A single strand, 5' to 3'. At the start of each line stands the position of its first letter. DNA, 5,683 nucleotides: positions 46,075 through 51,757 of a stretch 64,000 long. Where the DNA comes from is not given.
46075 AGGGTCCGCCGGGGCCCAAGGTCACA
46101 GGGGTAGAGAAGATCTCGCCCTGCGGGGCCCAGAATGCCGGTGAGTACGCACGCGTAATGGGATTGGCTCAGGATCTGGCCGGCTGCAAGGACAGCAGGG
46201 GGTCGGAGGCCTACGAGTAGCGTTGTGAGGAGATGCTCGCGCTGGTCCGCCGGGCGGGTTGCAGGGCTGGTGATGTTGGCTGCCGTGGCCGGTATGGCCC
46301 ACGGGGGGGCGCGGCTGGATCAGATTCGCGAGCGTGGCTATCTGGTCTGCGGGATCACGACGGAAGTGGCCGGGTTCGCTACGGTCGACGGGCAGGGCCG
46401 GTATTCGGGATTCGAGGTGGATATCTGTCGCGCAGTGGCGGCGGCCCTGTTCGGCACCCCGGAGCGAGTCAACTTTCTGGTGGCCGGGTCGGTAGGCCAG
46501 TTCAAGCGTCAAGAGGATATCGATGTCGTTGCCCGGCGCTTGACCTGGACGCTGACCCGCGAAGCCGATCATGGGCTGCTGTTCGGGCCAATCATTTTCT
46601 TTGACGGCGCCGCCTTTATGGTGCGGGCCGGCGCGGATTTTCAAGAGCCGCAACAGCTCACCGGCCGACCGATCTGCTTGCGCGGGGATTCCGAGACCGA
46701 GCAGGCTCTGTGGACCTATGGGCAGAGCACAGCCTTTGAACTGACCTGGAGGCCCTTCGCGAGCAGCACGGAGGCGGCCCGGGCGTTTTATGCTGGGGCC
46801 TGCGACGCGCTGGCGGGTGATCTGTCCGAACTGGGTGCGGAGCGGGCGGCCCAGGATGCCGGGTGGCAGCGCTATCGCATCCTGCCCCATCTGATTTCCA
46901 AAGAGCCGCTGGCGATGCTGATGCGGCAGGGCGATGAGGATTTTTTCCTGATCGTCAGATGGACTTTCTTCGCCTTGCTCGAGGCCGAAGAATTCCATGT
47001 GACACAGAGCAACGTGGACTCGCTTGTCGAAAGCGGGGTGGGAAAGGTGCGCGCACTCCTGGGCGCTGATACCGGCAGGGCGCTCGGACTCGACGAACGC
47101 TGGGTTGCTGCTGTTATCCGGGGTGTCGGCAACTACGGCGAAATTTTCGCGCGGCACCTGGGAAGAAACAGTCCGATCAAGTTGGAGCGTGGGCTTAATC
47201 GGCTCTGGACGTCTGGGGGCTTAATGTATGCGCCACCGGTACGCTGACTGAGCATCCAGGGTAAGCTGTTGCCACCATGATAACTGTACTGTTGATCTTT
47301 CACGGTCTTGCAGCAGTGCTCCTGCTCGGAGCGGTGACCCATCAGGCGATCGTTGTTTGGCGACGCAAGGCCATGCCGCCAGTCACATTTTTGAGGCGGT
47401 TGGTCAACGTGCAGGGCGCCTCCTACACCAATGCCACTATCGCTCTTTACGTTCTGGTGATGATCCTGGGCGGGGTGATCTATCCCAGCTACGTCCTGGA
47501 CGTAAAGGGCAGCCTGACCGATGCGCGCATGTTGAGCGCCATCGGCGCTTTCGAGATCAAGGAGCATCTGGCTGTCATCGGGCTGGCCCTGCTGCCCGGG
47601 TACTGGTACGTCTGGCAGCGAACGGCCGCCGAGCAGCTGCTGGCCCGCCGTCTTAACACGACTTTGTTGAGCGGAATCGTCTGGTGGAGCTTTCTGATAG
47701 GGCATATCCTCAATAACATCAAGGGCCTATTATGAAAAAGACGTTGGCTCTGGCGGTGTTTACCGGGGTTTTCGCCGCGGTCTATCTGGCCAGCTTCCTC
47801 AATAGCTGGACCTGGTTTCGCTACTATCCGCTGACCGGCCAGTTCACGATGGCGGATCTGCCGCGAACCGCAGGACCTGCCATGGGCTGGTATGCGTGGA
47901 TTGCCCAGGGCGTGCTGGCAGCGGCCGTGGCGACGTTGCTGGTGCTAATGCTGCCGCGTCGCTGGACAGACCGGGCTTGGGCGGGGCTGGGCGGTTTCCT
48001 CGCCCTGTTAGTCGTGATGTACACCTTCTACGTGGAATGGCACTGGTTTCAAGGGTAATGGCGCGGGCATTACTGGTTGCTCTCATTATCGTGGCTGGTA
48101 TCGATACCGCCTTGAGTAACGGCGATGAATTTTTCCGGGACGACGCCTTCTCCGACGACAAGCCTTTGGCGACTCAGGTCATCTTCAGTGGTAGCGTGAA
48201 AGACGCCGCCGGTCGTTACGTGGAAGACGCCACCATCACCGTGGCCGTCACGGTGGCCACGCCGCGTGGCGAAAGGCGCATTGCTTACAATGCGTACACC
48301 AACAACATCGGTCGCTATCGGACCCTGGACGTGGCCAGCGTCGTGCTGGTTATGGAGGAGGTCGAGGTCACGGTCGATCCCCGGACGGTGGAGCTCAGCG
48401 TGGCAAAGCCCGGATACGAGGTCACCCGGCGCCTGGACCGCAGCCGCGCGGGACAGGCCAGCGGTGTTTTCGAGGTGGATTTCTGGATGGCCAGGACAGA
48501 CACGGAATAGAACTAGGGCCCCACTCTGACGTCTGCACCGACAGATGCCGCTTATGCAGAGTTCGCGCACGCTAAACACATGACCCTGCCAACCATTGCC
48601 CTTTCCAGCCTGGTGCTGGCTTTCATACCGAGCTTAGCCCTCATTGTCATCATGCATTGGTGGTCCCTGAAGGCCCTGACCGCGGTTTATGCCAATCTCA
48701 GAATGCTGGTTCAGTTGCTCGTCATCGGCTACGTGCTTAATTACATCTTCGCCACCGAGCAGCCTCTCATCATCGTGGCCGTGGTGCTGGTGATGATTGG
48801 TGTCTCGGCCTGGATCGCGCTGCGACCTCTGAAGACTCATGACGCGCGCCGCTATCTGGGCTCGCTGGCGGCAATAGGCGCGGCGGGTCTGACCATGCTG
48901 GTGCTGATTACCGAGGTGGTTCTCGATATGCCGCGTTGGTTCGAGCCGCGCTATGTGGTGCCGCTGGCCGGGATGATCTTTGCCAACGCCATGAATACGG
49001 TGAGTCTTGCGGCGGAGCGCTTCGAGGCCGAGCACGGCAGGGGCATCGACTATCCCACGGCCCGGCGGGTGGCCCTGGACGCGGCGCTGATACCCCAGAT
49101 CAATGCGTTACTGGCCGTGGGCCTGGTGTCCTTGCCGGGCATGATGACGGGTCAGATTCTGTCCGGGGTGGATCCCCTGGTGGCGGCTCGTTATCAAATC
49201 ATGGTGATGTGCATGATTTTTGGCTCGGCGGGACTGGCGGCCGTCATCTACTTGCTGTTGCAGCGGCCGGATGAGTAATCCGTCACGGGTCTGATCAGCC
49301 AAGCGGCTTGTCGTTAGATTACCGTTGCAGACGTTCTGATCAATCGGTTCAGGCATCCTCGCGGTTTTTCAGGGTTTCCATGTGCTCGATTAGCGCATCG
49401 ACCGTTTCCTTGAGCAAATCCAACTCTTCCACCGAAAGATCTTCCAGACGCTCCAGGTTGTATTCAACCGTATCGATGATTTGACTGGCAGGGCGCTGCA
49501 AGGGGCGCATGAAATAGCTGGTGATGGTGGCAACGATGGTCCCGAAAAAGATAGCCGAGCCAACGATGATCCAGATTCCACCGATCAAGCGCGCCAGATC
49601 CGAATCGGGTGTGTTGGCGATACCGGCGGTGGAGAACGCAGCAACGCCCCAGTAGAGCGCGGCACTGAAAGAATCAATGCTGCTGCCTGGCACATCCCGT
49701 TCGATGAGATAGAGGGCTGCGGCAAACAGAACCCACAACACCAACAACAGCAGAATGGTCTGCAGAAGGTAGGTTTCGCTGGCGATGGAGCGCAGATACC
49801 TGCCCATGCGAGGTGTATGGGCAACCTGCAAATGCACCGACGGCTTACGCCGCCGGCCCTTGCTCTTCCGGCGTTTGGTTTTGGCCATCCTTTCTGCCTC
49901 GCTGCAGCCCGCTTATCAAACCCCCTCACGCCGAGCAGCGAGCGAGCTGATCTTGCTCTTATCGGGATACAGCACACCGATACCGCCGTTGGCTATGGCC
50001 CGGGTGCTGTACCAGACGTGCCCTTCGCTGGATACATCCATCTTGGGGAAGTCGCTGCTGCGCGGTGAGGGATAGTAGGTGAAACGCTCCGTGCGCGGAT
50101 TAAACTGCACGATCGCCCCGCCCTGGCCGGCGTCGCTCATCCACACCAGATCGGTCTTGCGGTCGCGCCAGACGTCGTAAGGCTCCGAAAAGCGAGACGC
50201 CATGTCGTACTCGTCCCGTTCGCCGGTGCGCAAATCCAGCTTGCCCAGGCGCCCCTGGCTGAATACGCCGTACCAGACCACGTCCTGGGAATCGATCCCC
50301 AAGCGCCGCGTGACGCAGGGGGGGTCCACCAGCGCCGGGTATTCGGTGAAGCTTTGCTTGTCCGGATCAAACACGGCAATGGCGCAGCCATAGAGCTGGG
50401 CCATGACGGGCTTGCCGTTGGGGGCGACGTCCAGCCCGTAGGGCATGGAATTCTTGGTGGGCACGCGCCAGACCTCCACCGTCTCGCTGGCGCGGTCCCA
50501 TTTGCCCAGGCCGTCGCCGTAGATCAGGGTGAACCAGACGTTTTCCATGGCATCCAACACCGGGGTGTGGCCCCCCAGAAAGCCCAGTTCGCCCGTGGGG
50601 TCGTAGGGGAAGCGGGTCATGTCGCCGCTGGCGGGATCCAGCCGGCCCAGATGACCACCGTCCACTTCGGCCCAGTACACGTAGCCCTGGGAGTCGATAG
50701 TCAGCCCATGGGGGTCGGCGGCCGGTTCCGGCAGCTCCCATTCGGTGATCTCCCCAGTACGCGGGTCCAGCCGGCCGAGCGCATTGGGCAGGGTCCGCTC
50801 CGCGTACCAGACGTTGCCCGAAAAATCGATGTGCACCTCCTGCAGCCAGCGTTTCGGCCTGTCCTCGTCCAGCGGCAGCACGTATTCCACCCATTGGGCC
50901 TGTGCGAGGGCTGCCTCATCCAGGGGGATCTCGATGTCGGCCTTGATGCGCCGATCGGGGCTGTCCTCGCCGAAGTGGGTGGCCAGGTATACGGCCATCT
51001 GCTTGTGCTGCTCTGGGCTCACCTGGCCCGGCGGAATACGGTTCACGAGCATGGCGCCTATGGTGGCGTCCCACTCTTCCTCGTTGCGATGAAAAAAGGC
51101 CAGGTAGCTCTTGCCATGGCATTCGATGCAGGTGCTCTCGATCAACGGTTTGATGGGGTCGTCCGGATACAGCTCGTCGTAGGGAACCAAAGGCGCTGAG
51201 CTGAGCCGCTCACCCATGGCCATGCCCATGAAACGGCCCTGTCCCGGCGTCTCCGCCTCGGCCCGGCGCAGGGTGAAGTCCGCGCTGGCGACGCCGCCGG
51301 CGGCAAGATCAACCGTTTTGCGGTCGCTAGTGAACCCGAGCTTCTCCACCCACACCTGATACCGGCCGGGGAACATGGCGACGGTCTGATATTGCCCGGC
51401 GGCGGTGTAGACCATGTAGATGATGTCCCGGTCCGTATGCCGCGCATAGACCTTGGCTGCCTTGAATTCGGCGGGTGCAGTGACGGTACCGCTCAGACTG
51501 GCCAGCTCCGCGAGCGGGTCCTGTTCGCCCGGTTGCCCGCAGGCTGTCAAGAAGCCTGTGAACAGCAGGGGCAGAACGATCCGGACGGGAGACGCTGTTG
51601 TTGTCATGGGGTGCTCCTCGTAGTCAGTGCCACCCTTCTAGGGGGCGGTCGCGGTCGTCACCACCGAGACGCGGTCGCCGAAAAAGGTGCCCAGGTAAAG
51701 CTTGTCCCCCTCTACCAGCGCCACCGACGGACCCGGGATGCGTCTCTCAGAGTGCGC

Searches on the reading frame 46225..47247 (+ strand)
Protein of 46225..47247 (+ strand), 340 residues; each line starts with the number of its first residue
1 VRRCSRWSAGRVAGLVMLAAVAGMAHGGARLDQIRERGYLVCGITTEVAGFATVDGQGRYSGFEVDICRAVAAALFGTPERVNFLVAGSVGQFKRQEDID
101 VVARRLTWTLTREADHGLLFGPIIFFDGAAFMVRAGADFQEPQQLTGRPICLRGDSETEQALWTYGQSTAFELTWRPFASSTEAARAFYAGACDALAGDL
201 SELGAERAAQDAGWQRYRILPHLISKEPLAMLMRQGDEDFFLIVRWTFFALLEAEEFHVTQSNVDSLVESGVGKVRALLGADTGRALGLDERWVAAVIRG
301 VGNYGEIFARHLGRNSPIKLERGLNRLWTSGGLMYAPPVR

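Call 18: search_protein_families(library=pfam, proteins=[window:46225-47247:+], max_evalue=0.00001)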
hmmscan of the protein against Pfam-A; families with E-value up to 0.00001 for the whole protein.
window:46225-47247:+ (340 aa): 1 family
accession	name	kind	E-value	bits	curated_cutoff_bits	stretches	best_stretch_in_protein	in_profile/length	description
PF00497.25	SBP_bac_3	-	3.4e-08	33.8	26.4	1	40-248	1-113/132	Bacterial extracellular solute-binding proteins, family 3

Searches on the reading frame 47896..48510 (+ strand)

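Call 67: search_protein_families(library=pfam, proteins=[window:47896-48510:+], max_evalue=0.01)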
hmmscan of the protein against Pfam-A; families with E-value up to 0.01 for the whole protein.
window:47896-48510:+ (204 aa): 1 family
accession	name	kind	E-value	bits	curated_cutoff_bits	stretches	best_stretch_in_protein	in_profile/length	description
PF13620.12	CarboxypepD_reg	-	0.00048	20.8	32.3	1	98-147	3-48/82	Carboxypeptidase regulatory-like domain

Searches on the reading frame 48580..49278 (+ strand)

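Call 79: search_protein_families(library=pfam, proteins=[window:48580-49278:+], max_evalue=0.0001)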
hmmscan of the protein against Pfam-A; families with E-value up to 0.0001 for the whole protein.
window:48580-49278:+ (232 aa): 1 family
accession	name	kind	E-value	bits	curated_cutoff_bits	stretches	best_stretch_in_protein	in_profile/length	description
PF03649.18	UPF0014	-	2.8e-54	184.5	22.6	2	10-151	3-145/242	Uncharacterised protein family (UPF0014)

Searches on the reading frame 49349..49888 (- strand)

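Call 79: search_protein_families(library=pfam, proteins=[window:49349-49888:-], max_evalue=0.0001)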
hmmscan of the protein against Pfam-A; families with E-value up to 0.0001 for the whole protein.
window:49349-49888:- (179 aa): 2 families
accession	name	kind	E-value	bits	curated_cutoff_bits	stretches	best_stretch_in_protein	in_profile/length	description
PF00520.37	Ion_trans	-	2.6e-07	30.5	25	1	23-126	110-233/241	Ion transport protein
PF07885.22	Ion_trans_2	-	1.1e-05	25.7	22.5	1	48-124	2-75/79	Ion channel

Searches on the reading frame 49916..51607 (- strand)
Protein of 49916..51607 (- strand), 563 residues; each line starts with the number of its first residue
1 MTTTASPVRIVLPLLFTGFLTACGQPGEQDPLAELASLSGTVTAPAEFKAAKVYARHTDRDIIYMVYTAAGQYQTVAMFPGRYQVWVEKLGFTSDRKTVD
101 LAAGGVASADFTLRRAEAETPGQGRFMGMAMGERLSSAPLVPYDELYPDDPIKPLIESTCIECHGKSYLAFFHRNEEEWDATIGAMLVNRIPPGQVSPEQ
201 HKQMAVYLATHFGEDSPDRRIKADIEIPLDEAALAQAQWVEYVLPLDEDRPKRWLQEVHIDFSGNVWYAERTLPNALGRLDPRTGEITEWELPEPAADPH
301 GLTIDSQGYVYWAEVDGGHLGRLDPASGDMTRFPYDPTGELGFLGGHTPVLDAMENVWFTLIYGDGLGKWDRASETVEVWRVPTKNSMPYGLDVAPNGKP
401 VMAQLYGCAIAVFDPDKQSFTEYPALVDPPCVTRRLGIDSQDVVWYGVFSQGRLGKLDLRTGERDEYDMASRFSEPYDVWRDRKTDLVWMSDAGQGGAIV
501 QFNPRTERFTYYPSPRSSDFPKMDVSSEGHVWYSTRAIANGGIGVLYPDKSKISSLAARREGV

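Call 4: search_protein_families(library=pfam, proteins=[window:49916-51607:-], max_evalue=0.1)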
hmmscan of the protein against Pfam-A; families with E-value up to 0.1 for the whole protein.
window:49916-51607:- (563 aa): 5 families
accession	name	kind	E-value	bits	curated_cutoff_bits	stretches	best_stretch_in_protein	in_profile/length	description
PF24684.1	Vgb_lyase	-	5.8e-23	81.6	50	2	261-405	147-283/290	Virginiamycin B lyase family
PF13620.12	CarboxypepD_reg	-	4.1e-08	33.9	32.3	1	37-114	1-82/82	Carboxypeptidase regulatory-like domain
PF08450.18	SGL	-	1.4e-07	31.8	26.3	0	298-332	185-218/246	SMP-30/Gluconolactonase/LRE-like region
PF21959.2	DUF6923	-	0.041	14.1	27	0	307-334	141-168/234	Repeat of unknown function (DUF6923)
PF22297.1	PccH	-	0.099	13.2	24.4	0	152-181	6-37/133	PccH Cytochrome c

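Call 5: search_protein_families(library=ncbifam, proteins=[window:49916-51607:-], max_evalue=0.1)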
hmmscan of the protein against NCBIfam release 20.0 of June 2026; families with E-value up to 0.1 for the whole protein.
window:49916-51607:- (563 aa): 4 families
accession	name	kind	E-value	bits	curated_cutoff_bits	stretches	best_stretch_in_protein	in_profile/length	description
NF000022.1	stregra_B_VgbA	exception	5.3e-14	52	600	2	260-387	64-225/299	streptogramin B lyase Vgb(A)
NF000096.1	stregra_B_VgbB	exception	1.5e-11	44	600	1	264-398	68-194/295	streptogramin B lyase Vgb(B)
NF047847.2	SS_mature_LptM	equivalog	0.037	14.1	27.7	1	6-27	6-24/31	LPS translocon maturation chaperone LptM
NF052246.1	SorB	equivalog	0.079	13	93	0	155-211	23-79/80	SorB family sulfite dehydrogenase c-type cytochrome subunit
